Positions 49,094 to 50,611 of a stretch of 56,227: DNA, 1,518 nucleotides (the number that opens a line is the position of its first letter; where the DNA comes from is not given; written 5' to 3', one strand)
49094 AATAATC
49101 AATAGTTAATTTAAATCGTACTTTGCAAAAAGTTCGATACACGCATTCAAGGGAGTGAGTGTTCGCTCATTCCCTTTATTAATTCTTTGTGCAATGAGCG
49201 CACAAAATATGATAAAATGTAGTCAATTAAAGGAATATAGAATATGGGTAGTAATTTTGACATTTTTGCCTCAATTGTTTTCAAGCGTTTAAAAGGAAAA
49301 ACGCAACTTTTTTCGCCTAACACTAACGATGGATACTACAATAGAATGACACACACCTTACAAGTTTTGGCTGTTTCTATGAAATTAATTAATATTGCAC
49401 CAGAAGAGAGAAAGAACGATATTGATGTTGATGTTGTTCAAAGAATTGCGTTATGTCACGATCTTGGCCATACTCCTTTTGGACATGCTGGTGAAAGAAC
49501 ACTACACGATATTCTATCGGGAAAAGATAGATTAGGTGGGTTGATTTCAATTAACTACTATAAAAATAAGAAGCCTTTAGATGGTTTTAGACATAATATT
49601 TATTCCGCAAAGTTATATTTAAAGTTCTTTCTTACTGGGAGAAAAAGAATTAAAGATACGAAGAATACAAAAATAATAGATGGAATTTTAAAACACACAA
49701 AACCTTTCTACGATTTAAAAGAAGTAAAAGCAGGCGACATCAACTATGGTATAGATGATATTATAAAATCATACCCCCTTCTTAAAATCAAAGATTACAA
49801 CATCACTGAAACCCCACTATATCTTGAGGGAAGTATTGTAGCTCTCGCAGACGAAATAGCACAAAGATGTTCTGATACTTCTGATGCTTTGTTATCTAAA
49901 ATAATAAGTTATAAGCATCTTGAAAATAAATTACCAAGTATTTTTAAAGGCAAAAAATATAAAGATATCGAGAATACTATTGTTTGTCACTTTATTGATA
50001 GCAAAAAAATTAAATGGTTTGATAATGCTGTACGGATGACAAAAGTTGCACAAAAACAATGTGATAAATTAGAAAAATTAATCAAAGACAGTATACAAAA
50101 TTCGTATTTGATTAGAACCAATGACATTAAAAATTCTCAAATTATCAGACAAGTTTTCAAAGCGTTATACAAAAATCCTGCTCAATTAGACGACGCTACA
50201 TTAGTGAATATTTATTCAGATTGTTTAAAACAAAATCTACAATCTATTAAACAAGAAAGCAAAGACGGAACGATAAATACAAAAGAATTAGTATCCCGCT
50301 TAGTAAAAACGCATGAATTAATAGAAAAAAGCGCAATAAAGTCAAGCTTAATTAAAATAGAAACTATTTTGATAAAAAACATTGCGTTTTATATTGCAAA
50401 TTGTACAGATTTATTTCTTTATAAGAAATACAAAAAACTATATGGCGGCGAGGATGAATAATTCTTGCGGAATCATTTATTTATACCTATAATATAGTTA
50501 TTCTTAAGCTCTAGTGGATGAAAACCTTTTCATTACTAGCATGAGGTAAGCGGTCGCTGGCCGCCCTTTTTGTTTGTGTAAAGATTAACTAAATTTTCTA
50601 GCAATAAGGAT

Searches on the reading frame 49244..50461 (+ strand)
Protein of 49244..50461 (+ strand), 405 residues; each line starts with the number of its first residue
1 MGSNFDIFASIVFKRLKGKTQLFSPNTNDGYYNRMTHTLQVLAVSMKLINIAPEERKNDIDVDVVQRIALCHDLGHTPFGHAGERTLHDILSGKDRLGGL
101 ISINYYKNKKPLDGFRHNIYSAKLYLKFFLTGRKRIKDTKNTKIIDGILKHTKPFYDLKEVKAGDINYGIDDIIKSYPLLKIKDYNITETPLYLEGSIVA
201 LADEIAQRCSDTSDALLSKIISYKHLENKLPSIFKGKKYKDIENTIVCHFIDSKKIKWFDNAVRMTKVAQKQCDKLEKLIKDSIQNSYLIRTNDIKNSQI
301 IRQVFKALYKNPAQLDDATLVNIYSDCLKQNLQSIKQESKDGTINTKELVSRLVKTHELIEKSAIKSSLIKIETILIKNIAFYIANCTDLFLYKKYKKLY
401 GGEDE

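Call 57: search_protein_families(library=pfam, proteins=[window:49244-50461:+], max_evalue=0.00001)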
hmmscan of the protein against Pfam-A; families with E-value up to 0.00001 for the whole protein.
window:49244-50461:+ (405 aa): 1 family
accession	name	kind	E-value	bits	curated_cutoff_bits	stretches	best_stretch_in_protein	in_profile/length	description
PF01966.28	HD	-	1.4e-08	35.4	22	1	35-205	2-113/116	HD domain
